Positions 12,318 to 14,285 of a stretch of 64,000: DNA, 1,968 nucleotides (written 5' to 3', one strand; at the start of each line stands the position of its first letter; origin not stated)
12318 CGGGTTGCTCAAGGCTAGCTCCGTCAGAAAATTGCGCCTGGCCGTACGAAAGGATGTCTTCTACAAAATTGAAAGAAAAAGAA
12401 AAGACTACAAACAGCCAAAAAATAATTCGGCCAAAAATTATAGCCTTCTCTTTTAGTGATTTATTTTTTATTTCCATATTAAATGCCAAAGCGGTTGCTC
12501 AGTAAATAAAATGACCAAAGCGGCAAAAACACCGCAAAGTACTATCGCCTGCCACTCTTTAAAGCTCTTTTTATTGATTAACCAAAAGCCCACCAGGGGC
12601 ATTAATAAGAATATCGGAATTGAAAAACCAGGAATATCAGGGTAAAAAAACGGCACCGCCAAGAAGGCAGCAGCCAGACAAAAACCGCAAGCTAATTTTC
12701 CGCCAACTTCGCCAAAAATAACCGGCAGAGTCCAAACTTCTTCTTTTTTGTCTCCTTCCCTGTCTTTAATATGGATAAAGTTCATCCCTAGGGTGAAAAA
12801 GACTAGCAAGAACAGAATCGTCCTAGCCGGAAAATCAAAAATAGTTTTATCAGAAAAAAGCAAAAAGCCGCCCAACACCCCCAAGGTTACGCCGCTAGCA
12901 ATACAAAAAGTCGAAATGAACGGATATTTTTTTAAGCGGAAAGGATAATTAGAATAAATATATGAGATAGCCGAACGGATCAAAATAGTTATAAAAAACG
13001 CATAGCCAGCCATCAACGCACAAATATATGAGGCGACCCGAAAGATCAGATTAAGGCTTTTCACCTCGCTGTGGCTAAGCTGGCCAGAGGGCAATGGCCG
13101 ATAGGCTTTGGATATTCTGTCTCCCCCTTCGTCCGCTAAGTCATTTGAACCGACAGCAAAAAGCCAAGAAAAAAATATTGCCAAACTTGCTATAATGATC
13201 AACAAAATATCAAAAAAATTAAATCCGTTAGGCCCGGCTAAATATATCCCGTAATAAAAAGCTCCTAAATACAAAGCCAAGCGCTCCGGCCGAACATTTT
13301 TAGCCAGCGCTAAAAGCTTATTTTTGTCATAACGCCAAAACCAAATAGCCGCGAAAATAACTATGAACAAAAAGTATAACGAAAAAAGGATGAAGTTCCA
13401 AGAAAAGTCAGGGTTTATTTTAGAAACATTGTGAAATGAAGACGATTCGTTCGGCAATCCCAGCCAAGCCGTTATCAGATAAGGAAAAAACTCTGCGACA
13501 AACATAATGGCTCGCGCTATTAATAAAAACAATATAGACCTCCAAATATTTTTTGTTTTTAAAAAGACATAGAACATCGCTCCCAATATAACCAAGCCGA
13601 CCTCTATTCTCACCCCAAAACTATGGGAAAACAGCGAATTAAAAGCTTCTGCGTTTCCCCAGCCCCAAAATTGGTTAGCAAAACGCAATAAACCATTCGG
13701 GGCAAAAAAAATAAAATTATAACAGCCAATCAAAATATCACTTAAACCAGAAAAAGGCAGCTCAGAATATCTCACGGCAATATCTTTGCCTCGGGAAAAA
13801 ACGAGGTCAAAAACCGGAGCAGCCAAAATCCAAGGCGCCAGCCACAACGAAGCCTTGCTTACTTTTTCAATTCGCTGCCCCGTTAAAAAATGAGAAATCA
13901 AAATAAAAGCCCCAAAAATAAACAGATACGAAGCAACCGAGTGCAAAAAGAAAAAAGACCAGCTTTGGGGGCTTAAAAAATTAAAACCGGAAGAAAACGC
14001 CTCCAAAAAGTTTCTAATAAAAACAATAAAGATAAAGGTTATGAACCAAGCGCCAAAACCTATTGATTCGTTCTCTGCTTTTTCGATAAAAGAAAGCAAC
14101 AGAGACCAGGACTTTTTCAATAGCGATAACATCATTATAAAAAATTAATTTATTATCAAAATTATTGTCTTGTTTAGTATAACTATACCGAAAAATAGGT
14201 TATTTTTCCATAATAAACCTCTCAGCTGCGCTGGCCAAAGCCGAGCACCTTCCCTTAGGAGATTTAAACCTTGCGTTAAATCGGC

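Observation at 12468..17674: Isoprenoid module: polyprenyl synthase + two SPASM radical SAM paralogs + UbiA prenyltransferase fused to an unknown 270-aa membrane domain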

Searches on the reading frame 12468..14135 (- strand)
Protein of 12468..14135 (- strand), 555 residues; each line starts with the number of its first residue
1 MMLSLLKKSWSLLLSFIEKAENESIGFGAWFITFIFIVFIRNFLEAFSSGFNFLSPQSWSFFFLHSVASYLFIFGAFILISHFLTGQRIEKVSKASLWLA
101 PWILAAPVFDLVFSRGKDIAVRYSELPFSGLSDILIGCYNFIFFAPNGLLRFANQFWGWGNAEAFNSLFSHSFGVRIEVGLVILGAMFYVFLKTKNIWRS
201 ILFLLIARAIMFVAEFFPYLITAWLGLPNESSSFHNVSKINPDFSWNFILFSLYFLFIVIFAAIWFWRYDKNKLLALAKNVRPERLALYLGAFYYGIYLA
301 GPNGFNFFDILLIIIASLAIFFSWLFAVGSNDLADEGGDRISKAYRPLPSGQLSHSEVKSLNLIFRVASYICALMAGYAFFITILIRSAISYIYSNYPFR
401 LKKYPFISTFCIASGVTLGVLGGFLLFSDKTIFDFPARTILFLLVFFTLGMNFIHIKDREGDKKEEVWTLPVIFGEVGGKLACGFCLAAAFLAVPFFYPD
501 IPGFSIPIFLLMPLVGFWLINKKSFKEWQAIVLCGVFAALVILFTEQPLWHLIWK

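Call 3: search_protein_families(library=pfam, proteins=[window:12468-14135:-], max_evalue=0.01)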
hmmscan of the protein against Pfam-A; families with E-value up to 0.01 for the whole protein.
window:12468-14135:- (555 aa): 1 family
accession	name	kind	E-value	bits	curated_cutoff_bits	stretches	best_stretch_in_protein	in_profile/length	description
PF01040.23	UbiA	-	5.2e-27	95.1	34.2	1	293-523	5-235/250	UbiA prenyltransferase family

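Call 4: search_protein_families(library=ncbifam, proteins=[window:12468-14135:-], max_evalue=0.01)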
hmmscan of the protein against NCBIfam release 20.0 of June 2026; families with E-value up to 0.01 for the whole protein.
window:12468-14135:- (555 aa): 10 families
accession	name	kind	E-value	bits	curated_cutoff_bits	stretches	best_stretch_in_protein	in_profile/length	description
NF009523.0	PRK12884.1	equivalog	1.4e-20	73.6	269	1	276-494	6-216/279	prenyltransferase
NF009525.0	PRK12887.1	equivalog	2.7e-20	72.9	226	1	305-479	48-228/310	homogentisate phytyltransferase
NF005742.0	PRK07566.1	equivalog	1.3e-17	63.9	313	1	331-487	86-243/315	chlorophyll synthase ChlG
TIGR01476.1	chlor_syn_BchG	subfamily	1.9e-14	53.8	212.3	1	328-479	55-206/283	(bacterio)chlorophyll synthase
TIGR02056.1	ChlG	equivalog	6.5e-12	45.6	436.45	1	330-484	73-233/306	chlorophyll synthase ChlG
NF009058.0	PRK12392.1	subfamily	7.5e-10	38.4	494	1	322-494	60-242/333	bacteriochlorophyll c synthase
NF009521.0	PRK12882.1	equivalog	2.3e-09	36.9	296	1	330-498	58-222/280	geranylgeranylglycerol-phosphate geranylgeranyltransferase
NF009522.0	PRK12883.1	equivalog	7.2e-09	35.5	353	1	318-477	44-197/279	geranylgeranylglycerol-phosphate geranylgeranyltransferase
NF006088.0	PRK08238.1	equivalog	5.3e-07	28.6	351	1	330-427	246-342/482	UbiA family prenyltransferase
NF045897.1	SCO3242_trans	equivalog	0.0072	15.9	260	0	312-377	35-98/287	SCO3242 family prenyltransferase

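Call 7: find_homologous_proteins(query=window:12468-14135:-)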
Query window:12468-14135:- (555 aa): 60 proteins with E <= 0.001 among 8000 candidates.
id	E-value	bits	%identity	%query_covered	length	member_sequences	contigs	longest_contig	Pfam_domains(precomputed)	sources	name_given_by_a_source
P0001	0.0e+0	1227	100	100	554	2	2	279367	PF01040.24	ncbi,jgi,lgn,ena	-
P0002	0.0e+0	1011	81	99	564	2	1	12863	PF01040.24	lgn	-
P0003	2.9e-232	791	66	97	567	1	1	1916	PF01040.24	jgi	jgi:4-hydroxybenzoate polyprenyltransferase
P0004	7.6e-218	743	62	98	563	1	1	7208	PF01040.24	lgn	-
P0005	8.4e-218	743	62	100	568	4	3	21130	PF01040.24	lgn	-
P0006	9.4e-188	644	54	99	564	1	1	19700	PF01040.24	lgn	-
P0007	2.5e-170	586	53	98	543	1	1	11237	PF01040.24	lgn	-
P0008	3.7e-157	543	50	95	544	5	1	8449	PF01040.24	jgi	-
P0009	4.9e-157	543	51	98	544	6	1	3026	PF01040.24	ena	-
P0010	7.2e-145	502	46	98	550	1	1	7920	PF01040.24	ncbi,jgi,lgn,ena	-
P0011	1.2e-143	498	49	96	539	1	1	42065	PF01040.24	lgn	-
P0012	1.5e-120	422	44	93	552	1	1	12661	PF01040.24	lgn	-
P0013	2.8e-112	395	42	95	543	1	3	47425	PF01040.24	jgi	jgi:4-hydroxybenzoate polyprenyltransferase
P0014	5.7e-107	377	41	95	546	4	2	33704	PF01040.24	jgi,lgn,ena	-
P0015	1.2e-105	373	42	94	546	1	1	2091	PF01040.24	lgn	-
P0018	1.9e-90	323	39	95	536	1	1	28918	PF01040.24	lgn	-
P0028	5.8e-65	239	35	93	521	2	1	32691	PF01040.24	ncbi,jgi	ncbi:MAG: UbiA family prenyltransferase [Candidatus Paceibacterota bacterium]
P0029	1.2e-52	198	32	95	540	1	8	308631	PF01040.24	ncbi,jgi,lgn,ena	ncbi:MAG: UbiA family prenyltransferase [Minisyncoccia bacterium]|jgi:4-hydroxybenzoate polyprenyltr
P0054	3.6e-24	104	29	87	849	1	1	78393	PF13431.13,PF23914.2,PF13414.13,PF01040.24,PF13176.13,PF13428.13,PF13374.13,PF14559.13,PF13371.13,PF00515.35,PF13424.13,PF13432.13,PF13181.13,PF07719.24,PF13174.13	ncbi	ncbi:MAG: UbiA family prenyltransferase [Candidatus Eisenbacteria bacterium]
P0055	5.0e-23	100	34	52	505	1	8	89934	PF01040.24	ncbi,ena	-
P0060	1.7e-7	49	31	34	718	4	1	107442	PF01040.24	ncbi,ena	-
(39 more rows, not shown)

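Call 8: search_solved_structures(query=window:12468-14135:-, max_evalue=0.01)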
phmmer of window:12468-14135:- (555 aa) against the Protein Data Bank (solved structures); distinct sequences matched with E-value up to 0.01: 3.
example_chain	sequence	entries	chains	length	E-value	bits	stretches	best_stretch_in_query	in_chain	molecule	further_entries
6m31_A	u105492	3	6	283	9.5e-12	47.9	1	308-498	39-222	Digeranylgeranylglyceryl phosphate synthase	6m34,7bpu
9sau_C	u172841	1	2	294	1.3e-08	37.6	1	329-487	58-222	Chlorophyll a synthase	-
9sas_C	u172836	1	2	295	1.4e-08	37.5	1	329-487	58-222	Chlorophyll a synthase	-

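Call 9: find_encoding_contigs(protein=P0001, flank=10000, max_places=3)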
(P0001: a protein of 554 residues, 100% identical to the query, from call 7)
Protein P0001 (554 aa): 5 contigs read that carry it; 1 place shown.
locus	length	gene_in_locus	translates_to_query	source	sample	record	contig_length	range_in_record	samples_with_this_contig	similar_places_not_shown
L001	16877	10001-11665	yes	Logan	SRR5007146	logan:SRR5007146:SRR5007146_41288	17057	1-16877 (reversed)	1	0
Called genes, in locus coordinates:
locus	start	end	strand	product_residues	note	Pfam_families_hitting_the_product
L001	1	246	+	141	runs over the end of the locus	?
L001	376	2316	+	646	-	PF00090:TSP_1, PF19028:TSP1_spondin, PF25788:Ig_Rha78A_N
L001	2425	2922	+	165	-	PF07963:N_methyl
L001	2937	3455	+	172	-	-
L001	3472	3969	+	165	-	PF07963:N_methyl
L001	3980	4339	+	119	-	-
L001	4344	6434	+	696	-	PF22745:Nlig-Ia, PF01653:DNA_ligase_aden, PF14520:HHH_5 (faint), PF03120:OB_DNA_ligase, PF12826:HHH_2, PF00533:BRCT, PF12738:PTCB-BRCT, PF16589:BRCT_2 (weak)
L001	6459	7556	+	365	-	PF00348:polyprenyl_synt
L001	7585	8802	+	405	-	PF04055:Radical_SAM, PF13353:Fer4_12 (weak)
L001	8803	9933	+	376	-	PF04055:Radical_SAM, PF13353:Fer4_12 (weak), PF13186:SPASM (weak)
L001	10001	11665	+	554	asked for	PF01040:UbiA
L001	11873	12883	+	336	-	PF08240:ADH_N, PF00107:ADH_zinc_N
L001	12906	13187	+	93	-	PF02686:GatC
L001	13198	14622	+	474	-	PF01425:Amidase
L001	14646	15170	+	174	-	-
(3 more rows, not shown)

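Call 10: find_encoding_contigs(protein=P0029, flank=10000, max_places=3)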
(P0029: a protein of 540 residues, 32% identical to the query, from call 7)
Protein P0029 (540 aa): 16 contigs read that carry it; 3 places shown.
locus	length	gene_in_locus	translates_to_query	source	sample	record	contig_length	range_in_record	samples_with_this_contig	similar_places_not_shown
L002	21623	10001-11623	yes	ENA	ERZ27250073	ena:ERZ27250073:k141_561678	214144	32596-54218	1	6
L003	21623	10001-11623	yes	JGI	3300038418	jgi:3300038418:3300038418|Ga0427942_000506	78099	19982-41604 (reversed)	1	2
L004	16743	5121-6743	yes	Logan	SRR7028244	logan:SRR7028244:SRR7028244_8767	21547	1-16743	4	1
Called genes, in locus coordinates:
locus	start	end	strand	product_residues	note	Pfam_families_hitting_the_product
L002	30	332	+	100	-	-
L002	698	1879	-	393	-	PF00579:tRNA-synt_1b, PF22421:SYY_C-terminal (weak), PF01479:S4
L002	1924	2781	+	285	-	PF00892:EamA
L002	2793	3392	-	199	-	PF00574:CLP_protease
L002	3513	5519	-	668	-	PF03030:H_PPase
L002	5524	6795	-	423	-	PF08529:NusA_N, PF00575:S1 (faint), PF13184:KH_NusA_1st, PF26594:KH_NusA_2nd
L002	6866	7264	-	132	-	PF08378:NERD (weak), PF02021:UPF0102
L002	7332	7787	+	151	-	-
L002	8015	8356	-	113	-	-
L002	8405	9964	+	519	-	PF13541:ChlI, PF00158:Sigma54_activat (faint), PF00493:MCM, PF01078:Mg_chelatase, PF07728:AAA_5, PF13335:Mg_chelatase_C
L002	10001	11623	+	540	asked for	PF01040:UbiA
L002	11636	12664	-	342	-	PF23446:LysM1_NFP_LYK (faint), PF23462:LysM3_NFP (faint), PF23473:LysM3_LYK4_5 (weak), PF23577:LysM_RLK (faint), PF01476:LysM, PF01551:Peptidase_M23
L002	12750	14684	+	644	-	PF00580:UvrD-helicase, PF13245:AAA_19, PF01443:Viral_helicase1 (faint), PF13361:UvrD_C, PF13538:UvrD_C_2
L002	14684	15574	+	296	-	PF00398:RrnaAD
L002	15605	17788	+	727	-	-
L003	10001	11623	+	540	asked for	PF01040:UbiA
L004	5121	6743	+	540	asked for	PF01040:UbiA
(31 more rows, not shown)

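Call 18: find_related_loci(query=A3, collection=genome_contigs, flank=10000)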
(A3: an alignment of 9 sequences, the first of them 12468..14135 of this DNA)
Query A3 (555 aa) in genome_contigs; peptide patterns used: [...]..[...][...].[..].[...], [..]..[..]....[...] (x = any residue, [..] = any of these).
80 stretches matched a pattern; 2 encode a relative of the query (tblastn E <= 1e-3); 2 distinct loci.
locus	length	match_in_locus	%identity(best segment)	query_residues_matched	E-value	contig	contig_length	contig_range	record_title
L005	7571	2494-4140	46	1-544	3e-144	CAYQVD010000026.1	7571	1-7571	MAG TPA_asm: uncultured Bdellovibrionales bacterium isolate SRP191223_co1_93 genome assembly, contig: NODE_12533_length_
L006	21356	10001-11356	28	30-480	2e-36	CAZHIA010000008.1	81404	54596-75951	MAG TPA_asm: uncultured Candidatus Saccharibacteria bacterium isolate SRP257259_co1_13 genome assembly, contig: NODE_265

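Call 19: find_encoding_contigs(protein=P0011, flank=8000, max_places=1)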
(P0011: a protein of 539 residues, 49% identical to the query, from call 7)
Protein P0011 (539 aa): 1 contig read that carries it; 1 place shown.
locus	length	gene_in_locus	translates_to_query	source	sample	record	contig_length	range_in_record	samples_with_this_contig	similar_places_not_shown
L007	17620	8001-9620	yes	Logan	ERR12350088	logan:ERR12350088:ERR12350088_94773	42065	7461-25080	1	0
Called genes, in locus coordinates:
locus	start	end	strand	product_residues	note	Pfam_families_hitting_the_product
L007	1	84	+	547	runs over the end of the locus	PF05157:MshEN, PF00437:T2SSE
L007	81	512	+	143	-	PF07963:N_methyl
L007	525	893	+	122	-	PF00072:Response_reg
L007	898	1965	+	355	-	PF00437:T2SSE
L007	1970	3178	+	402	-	PF28597:T2SSF_N, PF00482:T2SSF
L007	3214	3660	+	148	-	PF07963:N_methyl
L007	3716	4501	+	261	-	PF06750:A24_N_bact, PF01478:Peptidase_A24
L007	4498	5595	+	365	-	PF00348:polyprenyl_synt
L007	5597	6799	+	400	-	PF13353:Fer4_12, PF04055:Radical_SAM, PF13186:SPASM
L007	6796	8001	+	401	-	PF04055:Radical_SAM, PF13353:Fer4_12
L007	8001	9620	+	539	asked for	PF01040:UbiA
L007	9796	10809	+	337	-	PF08240:ADH_N, PF00107:ADH_zinc_N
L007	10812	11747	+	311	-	PF07143:AttH (weak), PF17186:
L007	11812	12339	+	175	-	-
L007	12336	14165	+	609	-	PF25788:Ig_Rha78A_N (weak)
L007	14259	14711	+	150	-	PF27806:HxsD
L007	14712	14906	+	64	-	-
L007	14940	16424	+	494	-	PF13353:Fer4_12 (weak), PF04055:Radical_SAM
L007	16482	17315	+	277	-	-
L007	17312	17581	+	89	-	-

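Call 20: find_encoding_contigs(protein=P0013, flank=8000, max_places=1)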
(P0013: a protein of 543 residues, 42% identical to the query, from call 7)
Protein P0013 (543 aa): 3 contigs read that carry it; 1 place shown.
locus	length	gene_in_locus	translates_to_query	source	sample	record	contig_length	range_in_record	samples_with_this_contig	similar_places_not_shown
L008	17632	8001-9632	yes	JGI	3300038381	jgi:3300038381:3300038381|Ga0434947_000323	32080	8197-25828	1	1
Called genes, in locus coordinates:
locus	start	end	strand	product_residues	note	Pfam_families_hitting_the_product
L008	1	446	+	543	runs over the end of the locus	PF05157:MshEN, PF00437:T2SSE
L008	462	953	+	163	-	PF07963:N_methyl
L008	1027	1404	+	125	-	PF00072:Response_reg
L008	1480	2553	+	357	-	PF00437:T2SSE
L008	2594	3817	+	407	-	PF28597:T2SSF_N (weak), PF00482:T2SSF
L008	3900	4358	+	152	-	PF07963:N_methyl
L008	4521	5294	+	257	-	PF06750:A24_N_bact, PF01478:Peptidase_A24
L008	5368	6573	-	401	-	PF01548:DEDD_Tnp_IS110, PF02371:Transposase_20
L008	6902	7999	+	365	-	PF00348:polyprenyl_synt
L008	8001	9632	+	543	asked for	PF01040:UbiA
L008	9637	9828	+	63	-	-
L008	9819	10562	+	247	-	PF00106:adh_short, PF08659:KR, PF13561:adh_short_C2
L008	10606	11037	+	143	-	PF27806:HxsD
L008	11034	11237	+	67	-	-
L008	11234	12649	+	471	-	PF04055:Radical_SAM, PF13353:Fer4_12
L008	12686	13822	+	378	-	PF13353:Fer4_12 (weak), PF04055:Radical_SAM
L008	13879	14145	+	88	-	-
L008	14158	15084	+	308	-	-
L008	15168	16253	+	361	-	PF04055:Radical_SAM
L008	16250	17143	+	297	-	PF04055:Radical_SAM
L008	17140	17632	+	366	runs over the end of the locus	PF04055:Radical_SAM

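Call 21: find_encoding_contigs(protein=P0018, flank=8000, max_places=1)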
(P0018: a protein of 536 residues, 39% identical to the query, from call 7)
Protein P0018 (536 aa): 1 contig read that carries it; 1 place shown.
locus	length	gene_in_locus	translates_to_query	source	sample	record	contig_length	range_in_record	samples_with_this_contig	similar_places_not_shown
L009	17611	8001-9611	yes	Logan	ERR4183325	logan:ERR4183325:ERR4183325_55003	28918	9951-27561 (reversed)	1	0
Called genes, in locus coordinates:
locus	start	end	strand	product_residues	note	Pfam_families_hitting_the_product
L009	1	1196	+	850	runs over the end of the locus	?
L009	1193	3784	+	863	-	PF21722:Gly_rich_2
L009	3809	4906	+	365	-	PF00348:polyprenyl_synt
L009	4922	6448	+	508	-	-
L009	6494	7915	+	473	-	PF04055:Radical_SAM, PF13353:Fer4_12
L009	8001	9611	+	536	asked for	PF01040:UbiA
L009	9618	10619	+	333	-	PF08240:ADH_N, PF16912:Glu_dehyd_C, PF00107:ADH_zinc_N, PF13602:ADH_zinc_N_2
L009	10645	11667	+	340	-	PF07143:AttH, PF17186:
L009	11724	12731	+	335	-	PF00044:Gp_dh_N, PF02800:Gp_dh_C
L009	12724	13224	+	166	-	PF02502:LacAB_rpiB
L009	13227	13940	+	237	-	PF00834:Ribul_P_3_epim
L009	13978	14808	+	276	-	PF13292:DXP_synthase_N, PF00456:Transketolase_N, PF00676:E1_dh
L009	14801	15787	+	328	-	PF02779:Transket_pyr, PF02780:Transketolase_C, PF22613:Transketolase_C_1 (faint)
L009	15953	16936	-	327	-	PF00294:PfkB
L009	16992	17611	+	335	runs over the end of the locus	PF00274:Glycolytic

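Call 22: find_encoding_contigs(protein=P0028, flank=8000, max_places=1)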
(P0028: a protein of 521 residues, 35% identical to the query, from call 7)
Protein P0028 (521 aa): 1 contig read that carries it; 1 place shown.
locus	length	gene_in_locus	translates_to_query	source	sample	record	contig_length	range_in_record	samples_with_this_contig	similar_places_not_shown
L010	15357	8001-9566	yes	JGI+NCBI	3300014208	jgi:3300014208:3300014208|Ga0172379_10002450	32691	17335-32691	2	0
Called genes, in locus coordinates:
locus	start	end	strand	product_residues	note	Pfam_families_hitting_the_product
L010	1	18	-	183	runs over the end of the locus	PF12666:PrgI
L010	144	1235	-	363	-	-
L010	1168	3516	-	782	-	PF19590:TrbL_3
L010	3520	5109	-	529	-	-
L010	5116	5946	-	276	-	-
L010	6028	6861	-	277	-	PF00398:RrnaAD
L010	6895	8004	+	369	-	PF00348:polyprenyl_synt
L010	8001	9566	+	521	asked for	PF01040:UbiA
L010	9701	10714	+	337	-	PF08240:ADH_N, PF16912:Glu_dehyd_C, PF00107:ADH_zinc_N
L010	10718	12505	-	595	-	PF00580:UvrD-helicase, PF13245:AAA_19, PF13604:AAA_30 (faint), PF01443:Viral_helicase1 (faint), PF13087:AAA_12 (faint), PF13361:UvrD_C, PF13538:UvrD_C_2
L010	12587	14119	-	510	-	PF05496:RuvB_N (faint), PF13541:ChlI, PF00493:MCM (weak), PF00158:Sigma54_activat (weak), PF01078:Mg_chelatase, PF07724:AAA_2 (weak), PF07728:AAA_5, PF13335:Mg_chelatase_C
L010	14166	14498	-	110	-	PF01258:zf-dskA_traR (weak)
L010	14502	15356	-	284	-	?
